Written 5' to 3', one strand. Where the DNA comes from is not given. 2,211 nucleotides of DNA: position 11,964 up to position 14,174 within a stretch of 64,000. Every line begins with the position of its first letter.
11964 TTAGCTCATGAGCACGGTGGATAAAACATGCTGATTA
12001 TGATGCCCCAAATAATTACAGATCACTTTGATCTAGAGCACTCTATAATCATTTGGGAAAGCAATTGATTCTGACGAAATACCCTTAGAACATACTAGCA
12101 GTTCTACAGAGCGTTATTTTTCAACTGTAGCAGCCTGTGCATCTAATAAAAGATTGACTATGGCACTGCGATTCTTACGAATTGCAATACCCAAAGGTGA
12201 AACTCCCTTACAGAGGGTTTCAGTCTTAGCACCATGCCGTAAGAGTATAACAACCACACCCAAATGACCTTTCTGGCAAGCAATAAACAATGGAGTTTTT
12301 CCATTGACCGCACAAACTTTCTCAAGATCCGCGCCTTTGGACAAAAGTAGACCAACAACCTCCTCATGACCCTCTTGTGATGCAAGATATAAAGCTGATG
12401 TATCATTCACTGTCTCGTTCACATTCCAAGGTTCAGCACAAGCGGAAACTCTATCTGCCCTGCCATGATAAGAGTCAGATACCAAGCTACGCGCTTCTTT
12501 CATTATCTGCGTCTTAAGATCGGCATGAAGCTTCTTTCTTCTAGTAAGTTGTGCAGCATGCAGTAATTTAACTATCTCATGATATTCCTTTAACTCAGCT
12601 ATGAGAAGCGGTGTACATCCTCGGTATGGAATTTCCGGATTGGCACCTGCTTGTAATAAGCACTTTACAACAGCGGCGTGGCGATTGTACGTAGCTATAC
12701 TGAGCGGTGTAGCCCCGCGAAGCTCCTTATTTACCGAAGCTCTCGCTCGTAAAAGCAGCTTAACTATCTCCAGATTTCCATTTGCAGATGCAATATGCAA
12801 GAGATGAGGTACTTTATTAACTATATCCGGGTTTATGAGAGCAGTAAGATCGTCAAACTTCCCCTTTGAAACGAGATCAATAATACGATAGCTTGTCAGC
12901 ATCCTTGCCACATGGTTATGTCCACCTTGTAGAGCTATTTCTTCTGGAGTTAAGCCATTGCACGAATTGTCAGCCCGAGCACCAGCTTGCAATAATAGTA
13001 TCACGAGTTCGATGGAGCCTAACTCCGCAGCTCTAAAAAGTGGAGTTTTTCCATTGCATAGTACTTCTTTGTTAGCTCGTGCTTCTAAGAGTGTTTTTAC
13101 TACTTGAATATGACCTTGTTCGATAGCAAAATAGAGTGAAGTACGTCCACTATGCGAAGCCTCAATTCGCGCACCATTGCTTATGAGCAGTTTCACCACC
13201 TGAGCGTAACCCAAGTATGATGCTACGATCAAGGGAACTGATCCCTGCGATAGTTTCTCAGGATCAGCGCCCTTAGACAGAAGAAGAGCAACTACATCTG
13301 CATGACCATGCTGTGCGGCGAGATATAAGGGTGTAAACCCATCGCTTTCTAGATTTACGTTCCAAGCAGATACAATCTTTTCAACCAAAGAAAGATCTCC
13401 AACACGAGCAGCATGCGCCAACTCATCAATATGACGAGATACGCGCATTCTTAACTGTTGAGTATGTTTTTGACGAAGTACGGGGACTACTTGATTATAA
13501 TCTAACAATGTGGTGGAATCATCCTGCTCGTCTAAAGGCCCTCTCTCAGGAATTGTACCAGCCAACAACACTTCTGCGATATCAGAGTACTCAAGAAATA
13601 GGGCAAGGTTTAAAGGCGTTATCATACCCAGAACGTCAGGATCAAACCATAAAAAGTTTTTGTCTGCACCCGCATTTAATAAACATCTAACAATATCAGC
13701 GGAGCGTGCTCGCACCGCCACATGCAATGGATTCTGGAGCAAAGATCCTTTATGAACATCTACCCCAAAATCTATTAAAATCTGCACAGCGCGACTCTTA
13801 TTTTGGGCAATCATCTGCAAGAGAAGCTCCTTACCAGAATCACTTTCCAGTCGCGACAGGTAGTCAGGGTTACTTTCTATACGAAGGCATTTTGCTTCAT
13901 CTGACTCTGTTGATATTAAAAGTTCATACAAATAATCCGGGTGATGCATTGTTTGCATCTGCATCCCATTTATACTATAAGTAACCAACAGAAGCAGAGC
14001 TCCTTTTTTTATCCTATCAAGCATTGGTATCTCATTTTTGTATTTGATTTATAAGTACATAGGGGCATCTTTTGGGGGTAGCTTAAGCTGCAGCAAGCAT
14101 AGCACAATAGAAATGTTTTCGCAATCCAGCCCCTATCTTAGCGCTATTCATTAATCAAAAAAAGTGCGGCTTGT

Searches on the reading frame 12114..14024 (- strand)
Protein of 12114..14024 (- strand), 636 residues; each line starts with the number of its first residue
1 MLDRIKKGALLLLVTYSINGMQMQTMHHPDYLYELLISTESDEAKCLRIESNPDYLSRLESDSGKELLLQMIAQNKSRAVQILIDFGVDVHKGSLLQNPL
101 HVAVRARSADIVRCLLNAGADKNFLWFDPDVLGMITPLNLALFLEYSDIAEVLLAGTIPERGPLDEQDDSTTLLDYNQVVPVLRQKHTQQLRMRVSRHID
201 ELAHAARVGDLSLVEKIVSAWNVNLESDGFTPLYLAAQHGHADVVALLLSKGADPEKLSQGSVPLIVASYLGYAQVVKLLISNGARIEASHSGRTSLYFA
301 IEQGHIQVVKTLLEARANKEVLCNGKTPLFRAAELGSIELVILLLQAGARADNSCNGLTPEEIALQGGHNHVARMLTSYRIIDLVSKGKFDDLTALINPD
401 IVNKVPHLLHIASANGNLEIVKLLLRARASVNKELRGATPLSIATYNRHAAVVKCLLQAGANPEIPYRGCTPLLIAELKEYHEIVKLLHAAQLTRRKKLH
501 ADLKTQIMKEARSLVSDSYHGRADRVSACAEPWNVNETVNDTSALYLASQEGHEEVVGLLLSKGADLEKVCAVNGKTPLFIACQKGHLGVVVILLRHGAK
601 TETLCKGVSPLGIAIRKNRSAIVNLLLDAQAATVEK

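Call 33: search_protein_families(library=pfam, proteins=[window:12114-14024:-], max_evalue=0.001)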
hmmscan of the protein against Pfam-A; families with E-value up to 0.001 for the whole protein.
window:12114-14024:- (636 aa): 7 families
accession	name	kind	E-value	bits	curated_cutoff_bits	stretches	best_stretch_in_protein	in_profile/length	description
PF12796.13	Ank_2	-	6.5e-81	267.4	27.3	7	545-630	1-83/90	Ankyrin repeats (3 copies)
PF00023.36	Ank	-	8.1e-65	211.5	21.1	6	228-256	1-29/33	Ankyrin repeat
PF13606.12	Ank_3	-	1e-46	151.2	22.3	1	228-256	1-29/30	Ankyrin repeat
PF13637.12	Ank_4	-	8.1e-38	128.1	22.7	3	548-595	4-50/50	Ankyrin repeats (many copies)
PF13857.12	Ank_5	-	1.6e-32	111.7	27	1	84-123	2-43/56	Ankyrin repeats (many copies)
PF24521.3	Ank_KRIT1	-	1.4e-24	87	80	2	533-617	38-128/149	KRIT1 ankyrin-repeats domain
PF23745.1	ANK_LRRK2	-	4.2e-09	36.8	27.5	0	545-628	35-114/130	LRRK2 ANK repeat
